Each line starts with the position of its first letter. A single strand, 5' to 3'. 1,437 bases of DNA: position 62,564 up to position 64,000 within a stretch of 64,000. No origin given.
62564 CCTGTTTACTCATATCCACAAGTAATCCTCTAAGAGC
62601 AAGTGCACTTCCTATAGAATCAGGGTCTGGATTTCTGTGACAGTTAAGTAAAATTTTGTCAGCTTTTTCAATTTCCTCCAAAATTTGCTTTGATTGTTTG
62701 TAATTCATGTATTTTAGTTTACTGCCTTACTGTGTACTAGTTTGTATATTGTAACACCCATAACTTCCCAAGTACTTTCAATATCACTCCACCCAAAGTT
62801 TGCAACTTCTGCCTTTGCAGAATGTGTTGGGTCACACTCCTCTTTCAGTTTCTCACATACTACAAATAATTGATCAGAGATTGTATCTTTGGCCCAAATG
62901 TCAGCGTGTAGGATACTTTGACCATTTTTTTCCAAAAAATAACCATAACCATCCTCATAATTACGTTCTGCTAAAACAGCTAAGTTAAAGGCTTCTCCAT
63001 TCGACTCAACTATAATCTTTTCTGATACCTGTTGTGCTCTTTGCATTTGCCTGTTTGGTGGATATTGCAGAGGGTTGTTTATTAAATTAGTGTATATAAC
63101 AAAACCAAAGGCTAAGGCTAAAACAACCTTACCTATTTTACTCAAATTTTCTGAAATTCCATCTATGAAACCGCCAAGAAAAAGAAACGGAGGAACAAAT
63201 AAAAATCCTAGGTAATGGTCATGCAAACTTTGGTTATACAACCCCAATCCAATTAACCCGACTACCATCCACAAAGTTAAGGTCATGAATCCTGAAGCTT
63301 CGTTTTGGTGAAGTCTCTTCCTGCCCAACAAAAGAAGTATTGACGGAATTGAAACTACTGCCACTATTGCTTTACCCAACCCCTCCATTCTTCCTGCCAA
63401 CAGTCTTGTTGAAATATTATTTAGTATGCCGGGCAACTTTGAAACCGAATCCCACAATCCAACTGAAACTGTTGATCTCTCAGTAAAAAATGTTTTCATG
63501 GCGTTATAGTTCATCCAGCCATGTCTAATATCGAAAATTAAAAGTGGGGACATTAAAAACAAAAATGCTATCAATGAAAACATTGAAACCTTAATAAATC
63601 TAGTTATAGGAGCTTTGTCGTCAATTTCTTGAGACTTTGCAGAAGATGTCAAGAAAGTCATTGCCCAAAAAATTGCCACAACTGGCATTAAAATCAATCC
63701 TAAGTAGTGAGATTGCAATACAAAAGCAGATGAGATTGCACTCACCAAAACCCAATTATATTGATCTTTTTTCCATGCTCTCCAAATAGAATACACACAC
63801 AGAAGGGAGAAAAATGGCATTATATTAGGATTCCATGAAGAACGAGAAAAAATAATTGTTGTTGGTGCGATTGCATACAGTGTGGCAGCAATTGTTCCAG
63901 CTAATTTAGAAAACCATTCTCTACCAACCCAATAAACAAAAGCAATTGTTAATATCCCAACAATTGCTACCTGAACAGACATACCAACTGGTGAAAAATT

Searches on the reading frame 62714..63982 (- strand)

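Call 72: search_protein_families(library=pfam, proteins=[window:62714-63982:-], max_evalue=0.001)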
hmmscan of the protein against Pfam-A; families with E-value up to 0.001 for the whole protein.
window:62714-63982:- (422 aa): 2 families
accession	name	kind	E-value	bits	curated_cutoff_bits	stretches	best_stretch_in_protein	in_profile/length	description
PF13231.12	PMT_2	-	1.5e-07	32.2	26.1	1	5-108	28-130/160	Dolichyl-phosphate-mannose-protein mannosyltransferase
PF02516.20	STT3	-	0.00035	20.7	24.5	1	6-285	104-379/405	Oligosaccharyl transferase STT3, N-terminal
